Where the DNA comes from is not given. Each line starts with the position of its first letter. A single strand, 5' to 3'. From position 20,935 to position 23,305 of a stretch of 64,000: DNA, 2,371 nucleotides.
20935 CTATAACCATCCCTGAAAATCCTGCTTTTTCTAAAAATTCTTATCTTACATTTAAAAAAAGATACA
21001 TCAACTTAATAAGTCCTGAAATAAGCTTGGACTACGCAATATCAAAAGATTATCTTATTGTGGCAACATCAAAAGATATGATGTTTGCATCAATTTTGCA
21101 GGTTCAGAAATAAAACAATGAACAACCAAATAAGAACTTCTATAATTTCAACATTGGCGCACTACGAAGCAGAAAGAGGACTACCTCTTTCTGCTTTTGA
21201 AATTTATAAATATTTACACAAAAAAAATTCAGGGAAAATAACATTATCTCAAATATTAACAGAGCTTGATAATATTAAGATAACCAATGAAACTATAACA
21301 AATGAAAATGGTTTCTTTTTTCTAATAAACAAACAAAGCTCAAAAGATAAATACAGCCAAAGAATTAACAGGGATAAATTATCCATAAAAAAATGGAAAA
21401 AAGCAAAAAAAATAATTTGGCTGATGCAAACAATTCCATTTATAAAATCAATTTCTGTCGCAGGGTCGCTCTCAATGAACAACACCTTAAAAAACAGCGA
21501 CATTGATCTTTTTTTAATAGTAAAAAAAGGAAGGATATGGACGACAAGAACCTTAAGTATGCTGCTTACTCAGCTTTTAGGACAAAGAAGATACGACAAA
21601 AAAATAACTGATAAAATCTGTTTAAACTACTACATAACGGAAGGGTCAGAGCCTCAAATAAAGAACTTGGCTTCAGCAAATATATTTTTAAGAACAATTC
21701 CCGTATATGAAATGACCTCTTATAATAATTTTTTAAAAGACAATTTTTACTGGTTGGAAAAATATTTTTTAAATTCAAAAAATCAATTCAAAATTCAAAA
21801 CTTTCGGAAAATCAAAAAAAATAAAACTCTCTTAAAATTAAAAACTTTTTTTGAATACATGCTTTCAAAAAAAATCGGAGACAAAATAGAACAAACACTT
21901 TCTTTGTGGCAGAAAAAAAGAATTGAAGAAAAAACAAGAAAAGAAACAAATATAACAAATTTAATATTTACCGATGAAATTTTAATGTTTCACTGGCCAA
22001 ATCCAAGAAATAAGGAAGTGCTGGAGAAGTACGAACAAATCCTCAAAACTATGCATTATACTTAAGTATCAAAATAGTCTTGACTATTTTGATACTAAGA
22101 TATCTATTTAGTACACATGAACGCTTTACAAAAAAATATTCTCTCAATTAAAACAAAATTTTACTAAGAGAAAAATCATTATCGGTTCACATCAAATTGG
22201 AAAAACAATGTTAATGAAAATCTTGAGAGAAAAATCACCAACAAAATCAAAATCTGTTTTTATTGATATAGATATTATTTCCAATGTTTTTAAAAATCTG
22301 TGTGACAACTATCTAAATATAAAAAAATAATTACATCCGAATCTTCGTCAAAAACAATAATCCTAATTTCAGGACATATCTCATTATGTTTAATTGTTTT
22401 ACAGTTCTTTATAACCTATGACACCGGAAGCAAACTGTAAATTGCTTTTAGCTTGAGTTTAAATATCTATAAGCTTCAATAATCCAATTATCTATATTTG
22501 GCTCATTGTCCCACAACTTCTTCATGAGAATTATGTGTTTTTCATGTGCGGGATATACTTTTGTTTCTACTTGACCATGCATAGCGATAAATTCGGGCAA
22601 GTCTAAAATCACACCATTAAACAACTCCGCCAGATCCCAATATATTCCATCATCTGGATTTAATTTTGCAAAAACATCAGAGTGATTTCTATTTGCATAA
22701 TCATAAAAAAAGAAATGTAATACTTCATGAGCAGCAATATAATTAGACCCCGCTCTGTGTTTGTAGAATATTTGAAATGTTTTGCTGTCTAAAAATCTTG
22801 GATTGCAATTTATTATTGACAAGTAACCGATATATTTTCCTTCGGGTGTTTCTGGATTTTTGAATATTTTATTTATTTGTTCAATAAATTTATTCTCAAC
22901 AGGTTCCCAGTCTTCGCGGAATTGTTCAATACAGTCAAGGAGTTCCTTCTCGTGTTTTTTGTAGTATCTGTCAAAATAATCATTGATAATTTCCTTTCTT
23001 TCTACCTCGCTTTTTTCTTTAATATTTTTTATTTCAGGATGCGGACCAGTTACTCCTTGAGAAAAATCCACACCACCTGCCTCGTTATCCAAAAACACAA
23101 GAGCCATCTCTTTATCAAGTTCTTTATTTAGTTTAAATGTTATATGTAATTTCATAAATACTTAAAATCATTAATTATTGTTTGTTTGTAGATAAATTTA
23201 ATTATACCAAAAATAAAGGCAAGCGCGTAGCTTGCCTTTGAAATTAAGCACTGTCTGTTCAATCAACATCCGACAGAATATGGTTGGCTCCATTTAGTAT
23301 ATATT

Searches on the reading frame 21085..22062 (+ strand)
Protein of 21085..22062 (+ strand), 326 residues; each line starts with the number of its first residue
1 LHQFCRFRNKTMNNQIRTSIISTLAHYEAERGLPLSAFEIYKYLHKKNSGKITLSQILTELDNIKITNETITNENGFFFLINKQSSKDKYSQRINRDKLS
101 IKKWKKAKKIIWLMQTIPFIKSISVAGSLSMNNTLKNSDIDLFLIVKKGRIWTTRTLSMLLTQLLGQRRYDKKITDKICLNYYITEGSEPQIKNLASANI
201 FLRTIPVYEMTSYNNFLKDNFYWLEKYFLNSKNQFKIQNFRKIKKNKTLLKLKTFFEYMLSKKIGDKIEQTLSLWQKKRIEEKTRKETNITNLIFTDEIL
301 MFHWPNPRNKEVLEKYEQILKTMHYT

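Call 11: search_protein_families(library=pfam, proteins=[window:21085-22062:+], max_evalue=1)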
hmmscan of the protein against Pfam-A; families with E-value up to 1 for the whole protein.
window:21085-22062:+ (326 aa): 3 families
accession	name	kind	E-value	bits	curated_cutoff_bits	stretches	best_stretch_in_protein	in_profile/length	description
PF18765.7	Polbeta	-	0.00019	22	26.9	1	108-161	1-55/93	Polymerase beta, Nucleotidyltransferase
PF01909.29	NTP_transf_2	-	0.0007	20.4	21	1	120-170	14-54/93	Nucleotidyltransferase domain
PF12990.12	DUF3874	-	0.021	15.6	28.3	1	28-53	17-42/71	Domain of unknonw function from B. Theta Gene description (DUF3874)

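Call 109: search_protein_families(library=padloc, proteins=[window:21085-22062:+], max_evalue=0.001)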
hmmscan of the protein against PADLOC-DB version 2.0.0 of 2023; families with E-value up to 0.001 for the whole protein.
window:21085-22062:+ (326 aa): 3 families
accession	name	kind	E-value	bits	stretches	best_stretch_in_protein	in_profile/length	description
PDLC04902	PDC-S09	-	0.00011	20.5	1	120-168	21-71/97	-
PDLC04906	PDC-S09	-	0.00011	20.5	0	120-167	24-73/98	-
PDLC04904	PDC-S09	-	0.00029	19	1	120-167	25-73/104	-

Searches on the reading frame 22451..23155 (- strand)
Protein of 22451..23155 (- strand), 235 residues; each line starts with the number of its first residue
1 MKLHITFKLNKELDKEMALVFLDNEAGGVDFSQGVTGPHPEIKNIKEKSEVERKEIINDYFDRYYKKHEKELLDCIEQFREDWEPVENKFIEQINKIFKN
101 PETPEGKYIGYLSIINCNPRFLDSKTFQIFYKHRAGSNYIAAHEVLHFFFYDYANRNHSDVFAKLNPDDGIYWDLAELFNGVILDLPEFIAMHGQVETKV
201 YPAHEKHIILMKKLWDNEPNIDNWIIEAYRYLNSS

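Call 11: search_protein_families(library=pfam, proteins=[window:22451-23155:-], max_evalue=1)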
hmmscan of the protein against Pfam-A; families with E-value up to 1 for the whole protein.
window:22451-23155:- (235 aa): 1 family
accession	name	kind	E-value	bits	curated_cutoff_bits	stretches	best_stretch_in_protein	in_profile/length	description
PF14643.11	DUF4455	-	0.049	12.7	30.4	1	39-99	287-347/469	Domain of unknown function (DUF4455)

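Call 62: search_protein_families(library=phrogs, proteins=[window:22451-23155:-], max_evalue=0.01)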
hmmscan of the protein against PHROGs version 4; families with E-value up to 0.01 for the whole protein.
window:22451-23155:- (235 aa): 0 families

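Call 109: search_protein_families(library=padloc, proteins=[window:22451-23155:-], max_evalue=0.001)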
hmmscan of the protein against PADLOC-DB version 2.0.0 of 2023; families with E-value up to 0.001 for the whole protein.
window:22451-23155:- (235 aa): 0 families
